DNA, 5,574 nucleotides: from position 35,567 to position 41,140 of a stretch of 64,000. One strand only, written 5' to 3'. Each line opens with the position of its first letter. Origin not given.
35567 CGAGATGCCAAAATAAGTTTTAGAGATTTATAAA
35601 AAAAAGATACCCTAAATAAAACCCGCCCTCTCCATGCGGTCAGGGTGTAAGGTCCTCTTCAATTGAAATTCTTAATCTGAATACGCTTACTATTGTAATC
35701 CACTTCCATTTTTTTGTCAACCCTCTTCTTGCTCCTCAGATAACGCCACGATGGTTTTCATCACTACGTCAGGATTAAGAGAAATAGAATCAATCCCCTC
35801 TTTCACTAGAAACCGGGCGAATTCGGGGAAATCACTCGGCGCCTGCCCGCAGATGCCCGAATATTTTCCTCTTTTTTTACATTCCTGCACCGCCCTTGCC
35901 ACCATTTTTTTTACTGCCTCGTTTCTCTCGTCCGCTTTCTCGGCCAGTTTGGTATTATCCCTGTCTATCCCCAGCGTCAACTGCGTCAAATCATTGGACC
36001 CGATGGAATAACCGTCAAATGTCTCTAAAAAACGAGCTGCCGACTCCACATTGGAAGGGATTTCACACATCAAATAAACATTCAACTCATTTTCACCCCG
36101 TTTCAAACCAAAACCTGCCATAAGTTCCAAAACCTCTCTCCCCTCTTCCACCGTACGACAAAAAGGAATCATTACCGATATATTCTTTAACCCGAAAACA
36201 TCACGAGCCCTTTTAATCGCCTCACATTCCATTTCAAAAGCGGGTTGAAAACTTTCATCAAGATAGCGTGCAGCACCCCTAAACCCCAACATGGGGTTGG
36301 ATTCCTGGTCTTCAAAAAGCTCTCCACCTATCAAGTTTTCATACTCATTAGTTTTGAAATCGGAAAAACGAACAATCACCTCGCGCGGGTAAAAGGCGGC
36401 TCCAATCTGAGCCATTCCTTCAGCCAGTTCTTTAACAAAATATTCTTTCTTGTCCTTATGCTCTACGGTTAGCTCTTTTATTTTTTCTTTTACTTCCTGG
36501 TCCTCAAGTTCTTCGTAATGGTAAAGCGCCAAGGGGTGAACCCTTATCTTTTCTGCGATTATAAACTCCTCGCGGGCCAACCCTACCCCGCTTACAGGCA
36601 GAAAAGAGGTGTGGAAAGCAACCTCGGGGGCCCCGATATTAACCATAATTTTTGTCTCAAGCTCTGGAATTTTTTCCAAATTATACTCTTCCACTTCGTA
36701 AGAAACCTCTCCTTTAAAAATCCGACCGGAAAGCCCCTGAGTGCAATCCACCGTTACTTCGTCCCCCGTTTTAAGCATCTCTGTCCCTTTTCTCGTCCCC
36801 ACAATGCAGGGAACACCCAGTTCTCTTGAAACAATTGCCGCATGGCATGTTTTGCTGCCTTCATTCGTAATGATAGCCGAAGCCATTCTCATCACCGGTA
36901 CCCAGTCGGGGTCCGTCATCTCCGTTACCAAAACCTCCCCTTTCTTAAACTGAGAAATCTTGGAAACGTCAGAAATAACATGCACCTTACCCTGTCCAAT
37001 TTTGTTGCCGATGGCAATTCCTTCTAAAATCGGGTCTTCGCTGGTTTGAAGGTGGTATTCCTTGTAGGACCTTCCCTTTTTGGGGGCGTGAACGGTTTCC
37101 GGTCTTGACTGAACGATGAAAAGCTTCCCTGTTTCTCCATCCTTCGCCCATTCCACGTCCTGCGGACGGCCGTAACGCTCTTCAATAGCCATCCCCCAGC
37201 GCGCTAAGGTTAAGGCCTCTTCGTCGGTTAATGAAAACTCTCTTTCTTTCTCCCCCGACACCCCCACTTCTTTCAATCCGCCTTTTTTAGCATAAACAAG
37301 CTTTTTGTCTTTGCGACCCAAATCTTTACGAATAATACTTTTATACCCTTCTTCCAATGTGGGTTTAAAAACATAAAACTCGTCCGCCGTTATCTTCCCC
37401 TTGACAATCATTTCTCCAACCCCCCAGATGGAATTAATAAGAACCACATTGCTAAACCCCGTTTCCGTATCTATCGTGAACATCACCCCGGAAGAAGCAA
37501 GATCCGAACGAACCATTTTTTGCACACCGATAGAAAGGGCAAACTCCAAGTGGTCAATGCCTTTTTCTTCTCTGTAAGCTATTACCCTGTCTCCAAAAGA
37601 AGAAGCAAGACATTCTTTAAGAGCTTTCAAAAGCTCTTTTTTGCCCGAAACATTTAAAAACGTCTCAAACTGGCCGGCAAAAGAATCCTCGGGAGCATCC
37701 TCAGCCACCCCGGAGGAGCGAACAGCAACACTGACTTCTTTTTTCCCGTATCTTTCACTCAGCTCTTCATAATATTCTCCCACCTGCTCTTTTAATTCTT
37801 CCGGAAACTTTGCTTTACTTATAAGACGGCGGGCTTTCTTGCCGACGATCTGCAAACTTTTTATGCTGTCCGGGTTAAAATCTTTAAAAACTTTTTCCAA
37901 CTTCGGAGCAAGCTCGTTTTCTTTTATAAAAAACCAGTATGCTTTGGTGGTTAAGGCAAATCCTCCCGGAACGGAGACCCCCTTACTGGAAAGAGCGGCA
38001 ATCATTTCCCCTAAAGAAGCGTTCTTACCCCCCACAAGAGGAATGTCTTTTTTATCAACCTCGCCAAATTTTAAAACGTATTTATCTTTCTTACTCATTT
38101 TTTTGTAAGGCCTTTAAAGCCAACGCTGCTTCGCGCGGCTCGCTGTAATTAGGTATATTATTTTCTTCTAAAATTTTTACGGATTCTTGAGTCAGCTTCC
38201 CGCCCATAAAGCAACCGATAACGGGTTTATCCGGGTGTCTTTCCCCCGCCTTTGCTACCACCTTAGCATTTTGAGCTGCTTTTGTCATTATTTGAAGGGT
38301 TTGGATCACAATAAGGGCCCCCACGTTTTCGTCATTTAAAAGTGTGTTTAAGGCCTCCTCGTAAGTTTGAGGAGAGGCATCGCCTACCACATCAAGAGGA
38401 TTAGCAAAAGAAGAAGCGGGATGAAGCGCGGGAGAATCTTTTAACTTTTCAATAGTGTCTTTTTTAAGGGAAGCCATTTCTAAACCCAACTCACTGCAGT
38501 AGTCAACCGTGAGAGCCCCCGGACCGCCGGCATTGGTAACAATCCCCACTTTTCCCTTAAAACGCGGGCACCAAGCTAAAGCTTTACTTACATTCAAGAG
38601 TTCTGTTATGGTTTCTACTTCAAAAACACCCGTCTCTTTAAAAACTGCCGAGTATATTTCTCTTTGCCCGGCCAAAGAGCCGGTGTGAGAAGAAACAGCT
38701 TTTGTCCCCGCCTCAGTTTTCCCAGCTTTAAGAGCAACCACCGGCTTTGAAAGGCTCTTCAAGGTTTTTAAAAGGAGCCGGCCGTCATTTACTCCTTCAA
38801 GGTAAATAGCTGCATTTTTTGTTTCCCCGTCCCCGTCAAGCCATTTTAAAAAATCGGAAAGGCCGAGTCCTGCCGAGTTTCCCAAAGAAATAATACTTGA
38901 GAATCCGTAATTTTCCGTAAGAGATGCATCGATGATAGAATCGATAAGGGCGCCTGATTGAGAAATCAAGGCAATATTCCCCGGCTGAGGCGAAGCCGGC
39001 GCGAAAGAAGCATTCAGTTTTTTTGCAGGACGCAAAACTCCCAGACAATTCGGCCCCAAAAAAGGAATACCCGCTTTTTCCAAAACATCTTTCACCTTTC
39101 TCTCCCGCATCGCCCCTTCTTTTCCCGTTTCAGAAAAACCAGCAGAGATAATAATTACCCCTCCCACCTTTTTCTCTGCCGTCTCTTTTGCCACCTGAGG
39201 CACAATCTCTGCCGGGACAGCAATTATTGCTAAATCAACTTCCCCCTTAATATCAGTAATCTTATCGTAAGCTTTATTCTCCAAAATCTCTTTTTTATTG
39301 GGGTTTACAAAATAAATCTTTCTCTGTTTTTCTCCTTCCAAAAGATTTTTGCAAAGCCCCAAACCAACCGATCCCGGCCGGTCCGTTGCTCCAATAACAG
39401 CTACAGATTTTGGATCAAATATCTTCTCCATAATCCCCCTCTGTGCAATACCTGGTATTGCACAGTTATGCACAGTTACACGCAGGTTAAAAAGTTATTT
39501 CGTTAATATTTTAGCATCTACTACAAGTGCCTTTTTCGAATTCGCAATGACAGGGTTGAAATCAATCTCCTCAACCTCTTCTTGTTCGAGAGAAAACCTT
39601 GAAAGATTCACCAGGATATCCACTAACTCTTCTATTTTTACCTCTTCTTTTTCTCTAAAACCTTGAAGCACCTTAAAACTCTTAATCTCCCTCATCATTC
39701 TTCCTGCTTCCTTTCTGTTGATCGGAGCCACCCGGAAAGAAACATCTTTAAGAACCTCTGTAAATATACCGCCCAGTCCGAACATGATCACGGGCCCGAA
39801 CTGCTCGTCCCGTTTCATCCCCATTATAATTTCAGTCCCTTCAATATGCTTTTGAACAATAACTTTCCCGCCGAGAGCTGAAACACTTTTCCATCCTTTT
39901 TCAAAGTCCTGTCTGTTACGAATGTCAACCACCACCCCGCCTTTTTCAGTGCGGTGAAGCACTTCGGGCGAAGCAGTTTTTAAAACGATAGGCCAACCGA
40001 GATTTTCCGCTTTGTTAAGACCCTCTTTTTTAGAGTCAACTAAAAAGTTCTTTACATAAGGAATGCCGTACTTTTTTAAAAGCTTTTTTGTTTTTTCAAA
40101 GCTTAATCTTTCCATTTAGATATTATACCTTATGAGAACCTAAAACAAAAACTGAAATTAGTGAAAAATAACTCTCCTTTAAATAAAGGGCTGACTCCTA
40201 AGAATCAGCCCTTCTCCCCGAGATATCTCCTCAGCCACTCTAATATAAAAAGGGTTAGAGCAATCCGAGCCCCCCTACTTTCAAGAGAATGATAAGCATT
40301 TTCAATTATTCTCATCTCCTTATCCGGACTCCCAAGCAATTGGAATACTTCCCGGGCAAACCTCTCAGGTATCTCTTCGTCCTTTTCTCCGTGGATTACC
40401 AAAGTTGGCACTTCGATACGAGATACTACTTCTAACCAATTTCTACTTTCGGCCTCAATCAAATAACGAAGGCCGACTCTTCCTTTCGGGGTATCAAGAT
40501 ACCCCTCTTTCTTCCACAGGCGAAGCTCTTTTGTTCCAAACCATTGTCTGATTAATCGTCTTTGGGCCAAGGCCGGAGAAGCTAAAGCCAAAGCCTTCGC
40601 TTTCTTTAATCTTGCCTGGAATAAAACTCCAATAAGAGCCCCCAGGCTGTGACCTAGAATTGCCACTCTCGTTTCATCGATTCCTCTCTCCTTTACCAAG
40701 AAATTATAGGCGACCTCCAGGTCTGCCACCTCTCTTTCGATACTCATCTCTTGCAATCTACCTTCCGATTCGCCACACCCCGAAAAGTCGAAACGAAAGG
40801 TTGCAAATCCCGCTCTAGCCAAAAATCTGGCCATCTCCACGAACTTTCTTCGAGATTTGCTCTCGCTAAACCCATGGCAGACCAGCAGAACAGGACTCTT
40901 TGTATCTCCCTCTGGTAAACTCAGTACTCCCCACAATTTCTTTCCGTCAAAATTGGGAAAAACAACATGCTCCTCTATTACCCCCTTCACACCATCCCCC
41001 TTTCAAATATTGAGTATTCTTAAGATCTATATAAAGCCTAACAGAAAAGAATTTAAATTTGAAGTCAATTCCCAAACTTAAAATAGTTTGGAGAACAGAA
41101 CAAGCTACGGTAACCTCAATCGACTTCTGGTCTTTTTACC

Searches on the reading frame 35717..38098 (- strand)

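Call 63: search_protein_families(library=pfam, proteins=[window:35717-38098:-], max_evalue=0.00001)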
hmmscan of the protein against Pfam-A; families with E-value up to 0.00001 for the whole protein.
window:35717-38098:- (793 aa): 3 families
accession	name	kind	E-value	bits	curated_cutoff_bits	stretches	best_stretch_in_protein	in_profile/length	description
PF01326.24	PPDK_N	-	4.3e-114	381.6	27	1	20-344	2-319/328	Pyruvate phosphate dikinase, AMP/ATP-binding domain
PF02896.24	PEP-utilizers_C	-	2.9e-57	194.5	22.8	1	480-784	18-286/293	PEP-utilising enzyme, PEP-binding domain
PF00391.29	PEP-utilizers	-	1.3e-27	95.6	23.1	1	384-455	1-72/72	PEP-utilising enzyme, mobile domain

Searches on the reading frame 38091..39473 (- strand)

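Call 63: search_protein_families(library=pfam, proteins=[window:38091-39473:-], max_evalue=0.00001)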
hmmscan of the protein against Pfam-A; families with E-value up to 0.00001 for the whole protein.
window:38091-39473:- (460 aa): 4 families
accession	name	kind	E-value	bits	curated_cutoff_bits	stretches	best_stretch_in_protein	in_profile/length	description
PF13607.11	Succ_CoA_lig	-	1.2e-44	151.9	27.4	1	164-299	1-138/138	Succinyl-CoA ligase like flavodoxin domain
PF13380.12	CoA_binding_2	-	1.2e-24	87.4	22.8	1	22-147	1-114/116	CoA binding domain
PF19045.5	Ligase_CoA_2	-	4.9e-12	46.6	23.7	1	309-452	1-146/162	Ligase-CoA domain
PF02629.25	CoA_binding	-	5.9e-11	43.4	22.3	1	21-112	3-97/97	CoA binding domain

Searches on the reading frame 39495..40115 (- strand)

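Call 63: search_protein_families(library=pfam, proteins=[window:39495-40115:-], max_evalue=0.00001)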
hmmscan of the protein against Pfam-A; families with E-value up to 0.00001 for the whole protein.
window:39495-40115:- (206 aa): 1 family
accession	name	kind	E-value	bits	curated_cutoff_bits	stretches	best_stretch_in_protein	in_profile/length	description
PF13549.11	ATP-grasp_5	-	9e-61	205.5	27.6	1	4-203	10-219/221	ATP-grasp domain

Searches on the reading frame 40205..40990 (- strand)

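Call 63: search_protein_families(library=pfam, proteins=[window:40205-40990:-], max_evalue=0.00001)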
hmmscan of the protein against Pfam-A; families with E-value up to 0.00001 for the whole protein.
window:40205-40990:- (261 aa): 6 families
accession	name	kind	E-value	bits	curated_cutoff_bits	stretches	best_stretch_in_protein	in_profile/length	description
PF12146.15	Hydrolase_4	-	2.6e-27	96.1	27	2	34-150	6-122/239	Serine aminopeptidase, S33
PF00561.26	Abhydrolase_1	-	5.3e-19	69.3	25.8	1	33-139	1-102/245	alpha/beta hydrolase fold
PF12697.13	Abhydrolase_6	-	9e-13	49.8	26.3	1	35-237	1-207/217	Alpha/beta hydrolase family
PF00326.27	Peptidase_S9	-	2.6e-12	47.1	22.6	1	54-259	7-212/213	Prolyl oligopeptidase family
PF02129.25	Peptidase_S15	-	7.1e-10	39.5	23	1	15-140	1-129/262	X-Pro dipeptidyl-peptidase (S15 family)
PF20408.4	Abhydrolase_11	-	1.1e-06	29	27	0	33-139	3-108/193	Alpha/beta hydrolase domain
